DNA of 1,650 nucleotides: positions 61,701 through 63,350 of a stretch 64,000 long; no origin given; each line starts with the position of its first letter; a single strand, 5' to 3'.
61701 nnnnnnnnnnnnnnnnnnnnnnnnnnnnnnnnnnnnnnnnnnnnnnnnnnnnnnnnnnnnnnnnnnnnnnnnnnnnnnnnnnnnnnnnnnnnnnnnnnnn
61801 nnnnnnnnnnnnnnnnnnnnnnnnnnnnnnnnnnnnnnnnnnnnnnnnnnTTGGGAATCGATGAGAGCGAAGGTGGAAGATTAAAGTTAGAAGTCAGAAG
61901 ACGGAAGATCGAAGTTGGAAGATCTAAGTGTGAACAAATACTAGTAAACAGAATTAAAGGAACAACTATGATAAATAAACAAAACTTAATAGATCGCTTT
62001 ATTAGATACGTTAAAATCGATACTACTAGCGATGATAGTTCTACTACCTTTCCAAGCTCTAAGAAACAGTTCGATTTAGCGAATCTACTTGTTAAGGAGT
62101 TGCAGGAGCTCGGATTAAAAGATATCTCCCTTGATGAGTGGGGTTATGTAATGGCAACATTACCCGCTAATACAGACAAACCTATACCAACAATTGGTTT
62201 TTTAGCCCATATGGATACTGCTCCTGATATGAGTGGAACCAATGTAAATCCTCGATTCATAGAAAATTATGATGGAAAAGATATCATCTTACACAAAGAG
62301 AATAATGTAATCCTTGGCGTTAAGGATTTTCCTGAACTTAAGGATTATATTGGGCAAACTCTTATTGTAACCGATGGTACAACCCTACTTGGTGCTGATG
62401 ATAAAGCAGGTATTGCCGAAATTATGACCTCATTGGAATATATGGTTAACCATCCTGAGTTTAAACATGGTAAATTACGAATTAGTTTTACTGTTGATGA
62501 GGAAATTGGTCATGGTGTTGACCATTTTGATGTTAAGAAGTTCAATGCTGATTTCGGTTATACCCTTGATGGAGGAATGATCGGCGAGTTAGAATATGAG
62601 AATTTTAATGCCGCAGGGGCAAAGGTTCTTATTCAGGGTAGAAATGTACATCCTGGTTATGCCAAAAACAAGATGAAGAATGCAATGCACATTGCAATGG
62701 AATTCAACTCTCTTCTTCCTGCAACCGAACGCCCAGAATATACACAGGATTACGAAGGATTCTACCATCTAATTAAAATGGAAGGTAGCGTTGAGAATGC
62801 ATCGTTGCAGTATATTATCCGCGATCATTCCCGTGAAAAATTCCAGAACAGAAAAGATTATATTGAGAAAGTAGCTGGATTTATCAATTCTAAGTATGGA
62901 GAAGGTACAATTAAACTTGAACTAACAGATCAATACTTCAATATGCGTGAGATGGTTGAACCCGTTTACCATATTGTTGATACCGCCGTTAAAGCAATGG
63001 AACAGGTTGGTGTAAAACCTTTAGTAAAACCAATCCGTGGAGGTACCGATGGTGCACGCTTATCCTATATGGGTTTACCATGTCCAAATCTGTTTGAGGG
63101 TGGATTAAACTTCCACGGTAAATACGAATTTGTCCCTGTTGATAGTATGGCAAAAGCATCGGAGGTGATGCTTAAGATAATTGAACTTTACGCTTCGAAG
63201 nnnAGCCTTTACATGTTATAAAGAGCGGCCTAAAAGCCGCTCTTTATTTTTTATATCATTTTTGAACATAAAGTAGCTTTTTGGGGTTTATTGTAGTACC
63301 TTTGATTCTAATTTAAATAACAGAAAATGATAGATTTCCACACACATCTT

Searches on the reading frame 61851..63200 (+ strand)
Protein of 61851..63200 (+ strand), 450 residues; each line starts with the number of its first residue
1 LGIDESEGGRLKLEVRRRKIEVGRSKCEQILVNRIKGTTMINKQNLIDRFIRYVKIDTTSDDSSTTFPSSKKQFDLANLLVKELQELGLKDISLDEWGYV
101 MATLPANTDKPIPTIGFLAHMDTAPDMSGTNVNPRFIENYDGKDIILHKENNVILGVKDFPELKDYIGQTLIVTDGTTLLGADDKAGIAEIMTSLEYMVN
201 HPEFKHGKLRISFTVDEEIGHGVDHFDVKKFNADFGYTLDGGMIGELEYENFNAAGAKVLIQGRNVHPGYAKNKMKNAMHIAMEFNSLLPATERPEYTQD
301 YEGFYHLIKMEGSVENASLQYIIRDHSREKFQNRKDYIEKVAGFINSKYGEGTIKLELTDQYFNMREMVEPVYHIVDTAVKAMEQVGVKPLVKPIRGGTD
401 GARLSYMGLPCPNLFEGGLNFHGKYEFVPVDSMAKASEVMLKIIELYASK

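Call 52: search_protein_families(library=pfam, proteins=[window:61851-63200:+])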
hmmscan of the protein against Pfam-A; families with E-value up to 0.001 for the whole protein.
window:61851-63200:+ (450 aa): 3 families
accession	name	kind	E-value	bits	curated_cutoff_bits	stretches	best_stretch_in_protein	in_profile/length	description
PF07687.19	M20_dimer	-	9.6e-15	54.9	21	1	249-352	1-106/107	Peptidase dimerisation domain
PF01546.33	Peptidase_M20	-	1.9e-11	44.7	24.6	1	182-445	34-205/206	Peptidase family M20/M25/M40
PF05343.19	Peptidase_M42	-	0.00016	21.3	23.2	1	183-249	134-198/292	M42 glutamyl aminopeptidase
